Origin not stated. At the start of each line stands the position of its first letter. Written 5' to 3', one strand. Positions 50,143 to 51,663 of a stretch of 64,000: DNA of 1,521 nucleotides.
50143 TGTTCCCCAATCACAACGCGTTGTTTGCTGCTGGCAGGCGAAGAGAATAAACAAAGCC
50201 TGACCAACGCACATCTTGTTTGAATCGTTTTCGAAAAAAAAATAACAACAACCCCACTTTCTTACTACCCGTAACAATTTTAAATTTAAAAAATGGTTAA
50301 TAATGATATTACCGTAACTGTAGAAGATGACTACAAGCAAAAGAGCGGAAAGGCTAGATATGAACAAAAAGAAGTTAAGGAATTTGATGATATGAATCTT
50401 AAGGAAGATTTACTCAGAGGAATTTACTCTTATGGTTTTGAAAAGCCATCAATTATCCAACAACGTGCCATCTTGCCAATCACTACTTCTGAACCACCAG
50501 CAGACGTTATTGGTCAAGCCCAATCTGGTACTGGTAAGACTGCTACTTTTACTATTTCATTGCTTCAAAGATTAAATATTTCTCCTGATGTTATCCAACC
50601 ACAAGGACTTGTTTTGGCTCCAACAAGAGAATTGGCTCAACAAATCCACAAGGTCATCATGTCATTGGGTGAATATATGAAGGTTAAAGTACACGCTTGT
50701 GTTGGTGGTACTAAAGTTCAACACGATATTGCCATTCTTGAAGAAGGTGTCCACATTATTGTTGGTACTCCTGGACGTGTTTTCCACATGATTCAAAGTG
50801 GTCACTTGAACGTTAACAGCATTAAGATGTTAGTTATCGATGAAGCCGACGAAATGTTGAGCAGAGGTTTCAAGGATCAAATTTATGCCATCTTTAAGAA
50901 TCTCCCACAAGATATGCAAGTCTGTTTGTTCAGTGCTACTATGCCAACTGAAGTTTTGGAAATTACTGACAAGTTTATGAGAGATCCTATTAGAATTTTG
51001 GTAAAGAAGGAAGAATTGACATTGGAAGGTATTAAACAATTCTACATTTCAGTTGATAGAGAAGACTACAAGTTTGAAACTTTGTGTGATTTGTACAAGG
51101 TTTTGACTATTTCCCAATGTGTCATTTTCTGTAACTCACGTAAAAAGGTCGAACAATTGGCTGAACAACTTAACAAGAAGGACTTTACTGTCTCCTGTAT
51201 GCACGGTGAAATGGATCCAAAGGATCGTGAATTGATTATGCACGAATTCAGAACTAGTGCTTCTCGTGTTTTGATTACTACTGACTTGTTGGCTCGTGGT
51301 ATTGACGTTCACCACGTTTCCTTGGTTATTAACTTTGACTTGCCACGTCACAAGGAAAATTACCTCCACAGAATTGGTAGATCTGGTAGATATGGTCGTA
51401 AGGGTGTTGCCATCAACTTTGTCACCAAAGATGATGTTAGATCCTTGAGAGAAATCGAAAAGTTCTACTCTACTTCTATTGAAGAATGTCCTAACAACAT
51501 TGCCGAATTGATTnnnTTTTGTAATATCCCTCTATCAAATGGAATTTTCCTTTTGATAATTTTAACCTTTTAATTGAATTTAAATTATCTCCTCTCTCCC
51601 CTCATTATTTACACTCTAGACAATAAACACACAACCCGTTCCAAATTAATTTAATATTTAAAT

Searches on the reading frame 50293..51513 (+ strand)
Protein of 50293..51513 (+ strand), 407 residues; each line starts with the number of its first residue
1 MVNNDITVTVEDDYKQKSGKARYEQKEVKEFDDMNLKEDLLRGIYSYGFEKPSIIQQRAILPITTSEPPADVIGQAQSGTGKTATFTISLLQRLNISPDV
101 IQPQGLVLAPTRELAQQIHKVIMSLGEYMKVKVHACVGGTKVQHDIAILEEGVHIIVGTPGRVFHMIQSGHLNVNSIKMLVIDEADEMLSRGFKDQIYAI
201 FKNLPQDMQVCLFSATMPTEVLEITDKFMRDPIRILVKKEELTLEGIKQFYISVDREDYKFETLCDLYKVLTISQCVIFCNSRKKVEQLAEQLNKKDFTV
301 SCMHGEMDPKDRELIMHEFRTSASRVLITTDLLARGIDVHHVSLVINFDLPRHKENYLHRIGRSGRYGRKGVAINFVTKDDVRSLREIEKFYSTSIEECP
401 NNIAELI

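Call 37: find_encoding_contigs(protein=window:50293-51513:+, flank=10000, max_places=4)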
Protein window:50293-51513:+ (407 aa): 1 contig read that carries it; 1 place shown.
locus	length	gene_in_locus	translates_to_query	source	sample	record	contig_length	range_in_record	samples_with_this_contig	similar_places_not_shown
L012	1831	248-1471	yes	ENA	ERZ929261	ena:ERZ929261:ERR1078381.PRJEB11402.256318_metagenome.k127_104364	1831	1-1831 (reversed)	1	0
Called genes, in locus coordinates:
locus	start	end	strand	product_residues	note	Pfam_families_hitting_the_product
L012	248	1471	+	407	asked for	PF04851:ResIII (weak), PF00270:DEAD, PF00271:Helicase_C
